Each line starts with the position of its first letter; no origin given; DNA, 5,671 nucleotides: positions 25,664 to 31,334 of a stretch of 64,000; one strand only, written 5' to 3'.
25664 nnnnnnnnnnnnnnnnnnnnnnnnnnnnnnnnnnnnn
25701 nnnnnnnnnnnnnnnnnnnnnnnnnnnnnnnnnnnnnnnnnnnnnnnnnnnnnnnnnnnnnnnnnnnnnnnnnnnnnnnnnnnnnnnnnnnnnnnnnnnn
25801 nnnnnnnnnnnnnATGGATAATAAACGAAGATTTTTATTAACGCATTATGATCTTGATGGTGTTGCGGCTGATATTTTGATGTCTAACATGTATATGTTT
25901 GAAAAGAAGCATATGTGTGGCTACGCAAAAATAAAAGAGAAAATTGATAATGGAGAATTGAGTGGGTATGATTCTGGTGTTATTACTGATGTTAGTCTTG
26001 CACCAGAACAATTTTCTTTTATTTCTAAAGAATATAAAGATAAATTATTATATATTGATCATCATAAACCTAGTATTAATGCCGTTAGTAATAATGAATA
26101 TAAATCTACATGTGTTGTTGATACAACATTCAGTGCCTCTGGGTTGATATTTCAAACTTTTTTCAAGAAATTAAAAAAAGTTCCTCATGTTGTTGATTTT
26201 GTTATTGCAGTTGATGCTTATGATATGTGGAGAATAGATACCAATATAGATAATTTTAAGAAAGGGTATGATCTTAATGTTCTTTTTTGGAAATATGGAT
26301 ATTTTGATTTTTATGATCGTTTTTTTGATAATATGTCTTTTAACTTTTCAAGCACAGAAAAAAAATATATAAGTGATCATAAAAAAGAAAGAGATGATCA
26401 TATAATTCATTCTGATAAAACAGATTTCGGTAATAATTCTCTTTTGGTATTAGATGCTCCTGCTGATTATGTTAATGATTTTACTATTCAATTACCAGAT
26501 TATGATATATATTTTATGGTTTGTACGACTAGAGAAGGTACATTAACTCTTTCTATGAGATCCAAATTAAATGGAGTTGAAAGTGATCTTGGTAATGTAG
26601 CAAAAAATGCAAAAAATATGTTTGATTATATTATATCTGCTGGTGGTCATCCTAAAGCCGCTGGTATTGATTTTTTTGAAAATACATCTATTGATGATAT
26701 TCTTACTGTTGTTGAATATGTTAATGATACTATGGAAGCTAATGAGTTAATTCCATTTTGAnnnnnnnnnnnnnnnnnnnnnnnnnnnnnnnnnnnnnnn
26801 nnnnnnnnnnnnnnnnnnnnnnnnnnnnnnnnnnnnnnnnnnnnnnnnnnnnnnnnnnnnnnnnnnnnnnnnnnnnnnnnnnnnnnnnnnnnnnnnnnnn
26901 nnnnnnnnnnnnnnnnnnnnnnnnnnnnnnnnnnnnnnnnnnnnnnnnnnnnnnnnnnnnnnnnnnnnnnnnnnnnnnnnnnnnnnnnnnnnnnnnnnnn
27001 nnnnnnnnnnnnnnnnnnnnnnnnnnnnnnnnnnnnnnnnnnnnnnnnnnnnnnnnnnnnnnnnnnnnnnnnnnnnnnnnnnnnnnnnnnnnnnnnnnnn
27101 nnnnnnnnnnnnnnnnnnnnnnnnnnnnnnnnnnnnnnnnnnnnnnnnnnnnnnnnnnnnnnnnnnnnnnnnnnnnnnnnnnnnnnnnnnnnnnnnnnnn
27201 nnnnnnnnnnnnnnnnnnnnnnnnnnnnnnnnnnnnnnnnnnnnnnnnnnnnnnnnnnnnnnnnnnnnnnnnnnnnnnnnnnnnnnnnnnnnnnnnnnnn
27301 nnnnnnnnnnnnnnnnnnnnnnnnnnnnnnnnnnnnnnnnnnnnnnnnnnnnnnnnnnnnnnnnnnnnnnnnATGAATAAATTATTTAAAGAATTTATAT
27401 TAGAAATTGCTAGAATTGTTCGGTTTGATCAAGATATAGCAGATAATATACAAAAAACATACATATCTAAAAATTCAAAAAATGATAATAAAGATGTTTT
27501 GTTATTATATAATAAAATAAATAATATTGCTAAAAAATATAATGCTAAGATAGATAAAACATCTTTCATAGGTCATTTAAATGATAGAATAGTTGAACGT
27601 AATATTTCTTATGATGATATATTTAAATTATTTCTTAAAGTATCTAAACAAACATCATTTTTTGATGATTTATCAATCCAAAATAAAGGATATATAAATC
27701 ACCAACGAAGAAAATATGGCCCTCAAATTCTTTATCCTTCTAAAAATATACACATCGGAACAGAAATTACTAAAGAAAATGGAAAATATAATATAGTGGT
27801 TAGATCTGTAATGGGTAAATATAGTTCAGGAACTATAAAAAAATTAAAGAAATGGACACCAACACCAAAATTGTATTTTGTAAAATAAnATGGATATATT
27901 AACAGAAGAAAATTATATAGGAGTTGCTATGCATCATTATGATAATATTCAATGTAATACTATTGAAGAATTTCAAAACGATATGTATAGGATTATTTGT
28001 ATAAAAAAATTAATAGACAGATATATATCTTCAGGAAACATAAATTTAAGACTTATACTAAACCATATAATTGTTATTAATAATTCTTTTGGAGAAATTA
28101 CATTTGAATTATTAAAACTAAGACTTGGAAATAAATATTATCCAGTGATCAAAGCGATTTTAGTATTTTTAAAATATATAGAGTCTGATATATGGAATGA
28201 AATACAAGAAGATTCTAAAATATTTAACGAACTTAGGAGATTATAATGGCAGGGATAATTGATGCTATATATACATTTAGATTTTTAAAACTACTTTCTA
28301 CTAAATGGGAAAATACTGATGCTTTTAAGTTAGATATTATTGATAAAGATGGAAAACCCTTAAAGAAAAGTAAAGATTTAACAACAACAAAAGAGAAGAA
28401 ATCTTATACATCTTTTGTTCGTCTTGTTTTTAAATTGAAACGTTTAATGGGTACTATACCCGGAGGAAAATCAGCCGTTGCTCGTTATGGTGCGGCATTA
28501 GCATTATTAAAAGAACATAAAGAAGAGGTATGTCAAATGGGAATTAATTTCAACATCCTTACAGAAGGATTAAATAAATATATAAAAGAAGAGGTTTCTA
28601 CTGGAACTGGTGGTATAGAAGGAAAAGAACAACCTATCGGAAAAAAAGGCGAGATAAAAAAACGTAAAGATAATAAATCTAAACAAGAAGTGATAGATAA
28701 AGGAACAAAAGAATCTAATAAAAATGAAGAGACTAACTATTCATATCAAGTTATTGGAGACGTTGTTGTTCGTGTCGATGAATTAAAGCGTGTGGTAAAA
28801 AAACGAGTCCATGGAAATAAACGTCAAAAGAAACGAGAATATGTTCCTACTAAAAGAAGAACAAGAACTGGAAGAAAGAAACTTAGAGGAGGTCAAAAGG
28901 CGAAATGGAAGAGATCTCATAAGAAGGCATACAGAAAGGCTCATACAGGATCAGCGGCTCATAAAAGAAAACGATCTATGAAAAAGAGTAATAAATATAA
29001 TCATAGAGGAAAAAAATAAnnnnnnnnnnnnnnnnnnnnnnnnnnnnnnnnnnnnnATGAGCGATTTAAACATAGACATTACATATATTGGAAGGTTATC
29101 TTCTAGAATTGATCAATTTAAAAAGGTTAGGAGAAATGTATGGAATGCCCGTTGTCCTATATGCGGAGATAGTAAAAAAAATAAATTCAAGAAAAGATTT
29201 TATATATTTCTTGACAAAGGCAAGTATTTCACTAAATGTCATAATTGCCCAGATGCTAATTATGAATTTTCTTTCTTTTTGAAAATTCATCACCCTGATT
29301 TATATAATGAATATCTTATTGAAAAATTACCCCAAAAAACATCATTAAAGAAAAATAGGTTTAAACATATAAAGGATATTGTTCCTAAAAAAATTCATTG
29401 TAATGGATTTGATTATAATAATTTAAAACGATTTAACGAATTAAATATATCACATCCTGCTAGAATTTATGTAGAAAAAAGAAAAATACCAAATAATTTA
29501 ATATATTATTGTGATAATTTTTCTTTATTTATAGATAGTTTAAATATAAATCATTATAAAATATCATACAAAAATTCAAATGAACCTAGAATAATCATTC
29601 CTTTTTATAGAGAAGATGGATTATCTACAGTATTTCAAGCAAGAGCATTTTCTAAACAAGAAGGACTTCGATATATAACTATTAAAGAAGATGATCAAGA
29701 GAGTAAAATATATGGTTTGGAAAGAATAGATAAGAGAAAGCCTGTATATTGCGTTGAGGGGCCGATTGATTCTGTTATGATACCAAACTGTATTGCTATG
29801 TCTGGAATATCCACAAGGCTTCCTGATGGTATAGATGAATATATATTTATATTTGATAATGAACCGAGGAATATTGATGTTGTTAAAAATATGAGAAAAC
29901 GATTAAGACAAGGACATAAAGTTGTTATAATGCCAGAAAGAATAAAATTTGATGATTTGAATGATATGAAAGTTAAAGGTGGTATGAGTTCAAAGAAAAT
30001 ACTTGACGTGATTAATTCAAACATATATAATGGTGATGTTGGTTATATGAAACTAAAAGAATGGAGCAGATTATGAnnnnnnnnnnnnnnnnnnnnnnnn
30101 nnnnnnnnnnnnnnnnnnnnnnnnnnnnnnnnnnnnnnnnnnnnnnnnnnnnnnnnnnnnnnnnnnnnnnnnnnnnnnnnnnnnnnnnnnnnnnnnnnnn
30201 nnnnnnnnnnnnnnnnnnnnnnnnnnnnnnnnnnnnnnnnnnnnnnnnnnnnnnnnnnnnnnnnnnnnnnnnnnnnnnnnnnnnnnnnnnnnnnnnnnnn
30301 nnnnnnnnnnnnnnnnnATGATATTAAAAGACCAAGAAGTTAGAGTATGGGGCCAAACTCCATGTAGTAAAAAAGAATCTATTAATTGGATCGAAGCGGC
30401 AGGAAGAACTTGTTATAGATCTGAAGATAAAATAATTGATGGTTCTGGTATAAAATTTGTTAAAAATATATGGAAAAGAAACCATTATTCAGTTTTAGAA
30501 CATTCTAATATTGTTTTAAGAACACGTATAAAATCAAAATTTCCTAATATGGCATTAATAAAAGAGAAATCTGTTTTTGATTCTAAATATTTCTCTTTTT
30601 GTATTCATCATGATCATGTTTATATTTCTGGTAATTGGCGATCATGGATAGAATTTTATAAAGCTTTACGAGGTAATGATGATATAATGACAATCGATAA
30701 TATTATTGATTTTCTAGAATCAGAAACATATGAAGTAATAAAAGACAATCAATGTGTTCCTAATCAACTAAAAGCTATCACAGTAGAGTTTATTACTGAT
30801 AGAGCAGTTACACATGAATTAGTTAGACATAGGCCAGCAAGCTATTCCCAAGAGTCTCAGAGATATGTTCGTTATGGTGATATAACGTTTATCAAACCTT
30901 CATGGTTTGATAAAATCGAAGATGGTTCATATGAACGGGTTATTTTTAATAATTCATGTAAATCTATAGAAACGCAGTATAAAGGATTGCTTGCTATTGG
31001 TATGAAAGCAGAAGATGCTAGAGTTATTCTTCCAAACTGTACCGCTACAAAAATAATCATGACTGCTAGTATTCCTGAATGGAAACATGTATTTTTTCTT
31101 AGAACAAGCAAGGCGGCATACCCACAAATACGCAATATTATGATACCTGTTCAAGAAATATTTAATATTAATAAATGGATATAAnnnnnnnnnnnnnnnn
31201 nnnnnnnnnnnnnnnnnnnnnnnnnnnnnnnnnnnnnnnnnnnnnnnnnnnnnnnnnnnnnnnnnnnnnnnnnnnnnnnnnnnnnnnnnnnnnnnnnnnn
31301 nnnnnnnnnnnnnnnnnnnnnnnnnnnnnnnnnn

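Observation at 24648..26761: Candidate anti-defence island: metallophosphoesterase, NADAR and DHH/DHHA1 phosphoesterase, inserted between helicase and primase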

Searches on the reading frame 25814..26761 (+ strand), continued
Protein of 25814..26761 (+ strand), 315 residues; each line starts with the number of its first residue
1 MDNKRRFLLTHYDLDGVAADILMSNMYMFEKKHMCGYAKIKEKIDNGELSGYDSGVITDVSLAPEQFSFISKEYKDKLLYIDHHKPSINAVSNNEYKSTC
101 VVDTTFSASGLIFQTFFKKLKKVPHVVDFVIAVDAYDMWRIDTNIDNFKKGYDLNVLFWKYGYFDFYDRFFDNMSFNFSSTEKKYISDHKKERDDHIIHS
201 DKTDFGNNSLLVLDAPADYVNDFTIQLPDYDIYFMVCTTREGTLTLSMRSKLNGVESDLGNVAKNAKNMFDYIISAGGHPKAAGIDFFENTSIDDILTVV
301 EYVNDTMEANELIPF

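Call 107: fold_search(model_id=the predicted structure, library=viral)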
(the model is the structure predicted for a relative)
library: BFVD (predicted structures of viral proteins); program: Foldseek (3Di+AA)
matches with E <= 10: 935; with E <= 0.001: 37
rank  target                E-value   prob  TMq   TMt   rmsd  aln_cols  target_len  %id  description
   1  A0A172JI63            7.1e-16  1.00  0.70  0.74   4.2       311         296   19  Oligoribonuclease NrnB [Bacillus phage AR9]
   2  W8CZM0                1.4e-15  1.00  0.67  0.66   5.1       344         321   18  Phosphohydrolase [Erwinia phage PhiEaH1]
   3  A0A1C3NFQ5            2.1e-15  1.00  0.67  0.66   5.6       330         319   16  (no name in the UniProt tables at hand)
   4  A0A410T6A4            1.8e-14  1.00  0.77  0.78   4.2       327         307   16  (no name in the UniProt tables at hand)
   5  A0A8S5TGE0            9.8e-14  1.00  0.63  0.40   7.1       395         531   16  Putative phosphohydrolase [Myoviridae sp. ctIty1]
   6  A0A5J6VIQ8            1.3e-13  1.00  0.59  0.61   5.6       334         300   16  Uncharacterized protein [Megaviridae environmental sample]
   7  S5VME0                1.2e-12  1.00  0.63  0.69   4.8       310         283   17  DHH superfamily pPhosphohydrolase [Pseudomonas phage PaBG]
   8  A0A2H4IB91            1.2e-12  1.00  0.65  0.59   5.5       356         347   13  Phosphoesterase [Erwinia phage vB_EamM_Y3]
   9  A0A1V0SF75            2.0e-12  1.00  0.57  0.45   7.4       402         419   17  DHH family phosphohydrolase [Hokovirus HKV1]
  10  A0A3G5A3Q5            2.5e-12  1.00  0.61  0.51   8.4       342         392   17  DHH family phosphohydrolase [Harvfovirus sp.]
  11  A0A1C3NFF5            4.9e-12  1.00  0.52  0.54   6.2       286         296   17  (no name in the UniProt tables at hand)
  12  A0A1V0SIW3            5.2e-12  1.00  0.65  0.69   4.5       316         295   14  DHH family phosphohydrolase [Klosneuvirus KNV1]
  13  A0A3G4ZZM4            2.6e-11  1.00  0.38  0.38  11.0       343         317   13  Uncharacterized protein [Edafosvirus sp.]
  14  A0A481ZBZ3            5.1e-11  1.00  0.53  0.38   8.6       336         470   14  DHH family phosphohydrolase [Pithovirus LCPAC401]
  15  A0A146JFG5            5.4e-11  1.00  0.57  0.40   5.7       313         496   16  (no name in the UniProt tables at hand)
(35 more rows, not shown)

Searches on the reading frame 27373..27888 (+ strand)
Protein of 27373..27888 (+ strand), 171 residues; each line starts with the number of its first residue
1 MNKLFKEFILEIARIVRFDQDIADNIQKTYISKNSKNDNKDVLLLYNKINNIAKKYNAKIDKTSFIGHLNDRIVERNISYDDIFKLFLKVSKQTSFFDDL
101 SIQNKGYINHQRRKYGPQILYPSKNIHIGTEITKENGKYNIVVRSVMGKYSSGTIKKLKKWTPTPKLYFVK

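Call 6: search_protein_families(library=padloc, proteins=[window:27373-27888:+], max_evalue=0.01)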
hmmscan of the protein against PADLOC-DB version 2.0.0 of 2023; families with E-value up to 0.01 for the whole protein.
window:27373-27888:+ (171 aa): 0 families

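Call 7: search_protein_families(library=ncbifam, proteins=[window:27373-27888:+], max_evalue=0.01)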
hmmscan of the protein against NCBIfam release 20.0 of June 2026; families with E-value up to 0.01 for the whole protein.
window:27373-27888:+ (171 aa): 0 families

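Call 85: search_protein_families(library=pfam, proteins=[window:27373-27888:+], max_evalue=0.01)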
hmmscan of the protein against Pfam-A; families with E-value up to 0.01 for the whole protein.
window:27373-27888:+ (171 aa): 1 family
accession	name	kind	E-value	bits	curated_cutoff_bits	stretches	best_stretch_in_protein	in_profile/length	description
PF10715.16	REGB_T4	-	8.9e-05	23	27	1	47-95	25-73/148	T4-page Endoribonuclease RegB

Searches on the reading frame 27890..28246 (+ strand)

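Call 6: search_protein_families(library=padloc, proteins=[window:27890-28246:+], max_evalue=0.01)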
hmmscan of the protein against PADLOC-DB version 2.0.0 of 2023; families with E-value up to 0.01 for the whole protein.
window:27890-28246:+ (118 aa): 0 families

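Call 7: search_protein_families(library=ncbifam, proteins=[window:27890-28246:+], max_evalue=0.01)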
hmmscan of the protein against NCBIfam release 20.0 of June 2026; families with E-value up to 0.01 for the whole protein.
window:27890-28246:+ (118 aa): 0 families

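Call 85: search_protein_families(library=pfam, proteins=[window:27890-28246:+], max_evalue=0.01)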
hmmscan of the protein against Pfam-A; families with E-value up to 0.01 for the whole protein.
window:27890-28246:+ (118 aa): 1 family
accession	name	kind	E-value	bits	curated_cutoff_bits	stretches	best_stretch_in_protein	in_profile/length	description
PF23837.1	DUF7207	-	4.2e-31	107.8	27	1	2-117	4-119/120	Family of unknown function (DUF7207)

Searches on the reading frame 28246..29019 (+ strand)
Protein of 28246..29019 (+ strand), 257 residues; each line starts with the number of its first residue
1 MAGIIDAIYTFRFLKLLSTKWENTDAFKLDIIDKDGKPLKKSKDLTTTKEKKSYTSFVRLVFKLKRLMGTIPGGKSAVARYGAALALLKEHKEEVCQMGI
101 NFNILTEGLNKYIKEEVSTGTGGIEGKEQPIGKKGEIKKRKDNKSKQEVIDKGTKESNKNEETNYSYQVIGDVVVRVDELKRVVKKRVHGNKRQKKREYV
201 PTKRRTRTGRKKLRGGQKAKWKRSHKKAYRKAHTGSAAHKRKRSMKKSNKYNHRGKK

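Call 6: search_protein_families(library=padloc, proteins=[window:28246-29019:+], max_evalue=0.01)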
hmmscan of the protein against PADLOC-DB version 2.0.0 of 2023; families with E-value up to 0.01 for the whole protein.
window:28246-29019:+ (257 aa): 0 families

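Call 7: search_protein_families(library=ncbifam, proteins=[window:28246-29019:+], max_evalue=0.01)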
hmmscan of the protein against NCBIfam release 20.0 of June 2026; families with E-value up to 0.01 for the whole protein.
window:28246-29019:+ (257 aa): 1 family
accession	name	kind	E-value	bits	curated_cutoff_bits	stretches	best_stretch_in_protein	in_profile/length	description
NF008305.0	PRK11097.1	equivalog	0.0056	15.6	299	0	15-62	20-68/378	cellulose synthase complex periplasmic endoglucanase BcsZ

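Call 85: search_protein_families(library=pfam, proteins=[window:28246-29019:+], max_evalue=0.01)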
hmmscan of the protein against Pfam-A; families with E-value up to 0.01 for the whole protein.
window:28246-29019:+ (257 aa): 0 families

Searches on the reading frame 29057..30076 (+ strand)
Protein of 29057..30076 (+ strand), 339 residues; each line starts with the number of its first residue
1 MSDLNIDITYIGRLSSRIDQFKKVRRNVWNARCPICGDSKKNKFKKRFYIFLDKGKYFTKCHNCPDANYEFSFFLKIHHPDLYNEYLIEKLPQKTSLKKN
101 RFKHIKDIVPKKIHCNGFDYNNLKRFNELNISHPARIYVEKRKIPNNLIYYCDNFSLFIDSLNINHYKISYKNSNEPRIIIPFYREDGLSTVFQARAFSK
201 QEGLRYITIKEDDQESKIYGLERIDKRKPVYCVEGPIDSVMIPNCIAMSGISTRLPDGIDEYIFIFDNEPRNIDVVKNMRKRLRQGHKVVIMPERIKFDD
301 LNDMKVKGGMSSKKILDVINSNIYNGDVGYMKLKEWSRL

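Call 3: search_protein_families(library=pfam, proteins=[window:29057-30076:+], max_evalue=0.01)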
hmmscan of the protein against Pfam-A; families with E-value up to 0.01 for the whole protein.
window:29057-30076:+ (339 aa): 0 families

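Call 4: search_protein_families(library=phrogs, proteins=[window:29057-30076:+], max_evalue=0.001)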
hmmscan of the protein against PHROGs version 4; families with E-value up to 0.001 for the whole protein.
window:29057-30076:+ (339 aa): 5 families
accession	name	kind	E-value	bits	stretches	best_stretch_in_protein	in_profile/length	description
phrog_47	-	DNA, RNA and nucleotide metabolism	5.8e-64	218.1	1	7-339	30-352/947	DNA primase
phrog_451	-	unknown function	6.3e-55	188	1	6-338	133-460/461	-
phrog_21887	-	DNA, RNA and nucleotide metabolism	1e-30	107.6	1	212-338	3-130/131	DNA primase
phrog_239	-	DNA, RNA and nucleotide metabolism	3.8e-05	23.8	0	166-239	130-205/801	DNA primase/helicase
phrog_849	-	DNA, RNA and nucleotide metabolism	0.00046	20.3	1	177-245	183-256/435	DNA primase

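Call 52: find_related_loci(query=window:29057-30076:+, collection=viral_contigs, flank=10000)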
Query window:29057-30076:+ (339 aa) in viral_contigs; peptide patterns used: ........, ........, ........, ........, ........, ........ (x = any residue, [..] = any of these).
16 stretches matched a pattern; 9 encode a relative of the query (tblastn E <= 1e-3); 9 distinct loci.
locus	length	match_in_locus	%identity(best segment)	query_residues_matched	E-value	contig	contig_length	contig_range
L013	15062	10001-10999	35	4-338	3e-56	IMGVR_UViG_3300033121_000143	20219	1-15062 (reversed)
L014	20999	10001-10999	35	4-338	3e-56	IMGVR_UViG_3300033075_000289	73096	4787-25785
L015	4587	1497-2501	35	10-338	3e-53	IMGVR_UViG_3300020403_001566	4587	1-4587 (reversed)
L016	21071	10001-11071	34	1-338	1e-50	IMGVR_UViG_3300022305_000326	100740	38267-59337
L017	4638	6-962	34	26-338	8e-50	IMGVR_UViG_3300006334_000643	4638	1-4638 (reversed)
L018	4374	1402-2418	33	10-336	4e-49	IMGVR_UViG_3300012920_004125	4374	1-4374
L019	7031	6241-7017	36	6-253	6e-43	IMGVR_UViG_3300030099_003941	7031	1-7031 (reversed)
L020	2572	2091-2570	36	2-160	5e-18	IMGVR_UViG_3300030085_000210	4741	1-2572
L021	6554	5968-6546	32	24-230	7e-16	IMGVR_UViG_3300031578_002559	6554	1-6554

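Call 62: find_related_loci(query=window:29057-30076:+, collection=metagenome_contigs, flank=9000)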
Query window:29057-30076:+ (339 aa) in metagenome_contigs; peptide patterns used: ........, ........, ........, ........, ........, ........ (x = any residue, [..] = any of these).
156 stretches matched a pattern; 33 encode a relative of the query (tblastn E <= 1e-3); 33 distinct loci.
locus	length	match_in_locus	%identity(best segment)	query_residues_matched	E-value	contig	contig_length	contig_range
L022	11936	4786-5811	66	1-339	6e-151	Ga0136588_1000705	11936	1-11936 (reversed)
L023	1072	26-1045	57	1-339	3e-134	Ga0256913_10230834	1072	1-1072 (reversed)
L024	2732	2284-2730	77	1-149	2e-78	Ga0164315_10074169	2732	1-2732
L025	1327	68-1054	38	6-339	2e-62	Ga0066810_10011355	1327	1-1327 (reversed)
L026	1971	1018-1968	37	14-326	9e-59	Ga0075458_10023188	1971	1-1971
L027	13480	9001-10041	36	6-339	2e-57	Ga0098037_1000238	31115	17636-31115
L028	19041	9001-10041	36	6-339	2e-57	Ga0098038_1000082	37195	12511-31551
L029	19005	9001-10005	35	1-338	4e-56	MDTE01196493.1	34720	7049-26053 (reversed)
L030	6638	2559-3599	35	6-339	9e-56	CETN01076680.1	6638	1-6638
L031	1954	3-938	36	32-339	2e-55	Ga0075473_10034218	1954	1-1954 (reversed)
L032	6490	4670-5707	34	10-338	2e-53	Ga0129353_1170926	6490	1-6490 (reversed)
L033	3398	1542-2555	35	10-338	1e-53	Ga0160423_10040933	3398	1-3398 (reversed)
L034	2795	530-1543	35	2-339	5e-53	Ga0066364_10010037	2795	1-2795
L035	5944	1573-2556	36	10-338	5e-53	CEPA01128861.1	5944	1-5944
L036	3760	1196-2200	35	10-338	5e-53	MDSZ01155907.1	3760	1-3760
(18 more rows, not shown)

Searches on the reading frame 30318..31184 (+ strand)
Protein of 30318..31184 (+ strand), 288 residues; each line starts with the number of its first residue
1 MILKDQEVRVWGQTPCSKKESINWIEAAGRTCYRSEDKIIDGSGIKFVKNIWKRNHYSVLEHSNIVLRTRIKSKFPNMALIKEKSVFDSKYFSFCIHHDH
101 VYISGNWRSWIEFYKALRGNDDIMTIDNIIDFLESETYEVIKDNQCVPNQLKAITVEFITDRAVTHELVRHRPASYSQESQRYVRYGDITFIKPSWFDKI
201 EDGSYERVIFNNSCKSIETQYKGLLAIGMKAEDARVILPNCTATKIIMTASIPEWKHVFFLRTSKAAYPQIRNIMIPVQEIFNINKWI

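Call 64: search_protein_families(library=phrogs, proteins=[window:30318-31184:+], max_evalue=0.00001)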
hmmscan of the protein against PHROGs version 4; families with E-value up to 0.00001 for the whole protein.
window:30318-31184:+ (288 aa): 4 families
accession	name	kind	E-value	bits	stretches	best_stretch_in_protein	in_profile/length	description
phrog_85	-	DNA, RNA and nucleotide metabolism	2.2e-32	113.5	1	154-280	432-570/866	thymidylate synthase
phrog_10644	-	DNA, RNA and nucleotide metabolism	2.4e-14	54.8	1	155-282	2-143/160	thymidylate synthase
phrog_22708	-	DNA, RNA and nucleotide metabolism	2.6e-12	47.7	1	153-195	91-135/242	thymidylate synthase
phrog_35637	-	DNA, RNA and nucleotide metabolism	7.1e-08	32.9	1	158-265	142-247/366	thymidylate synthase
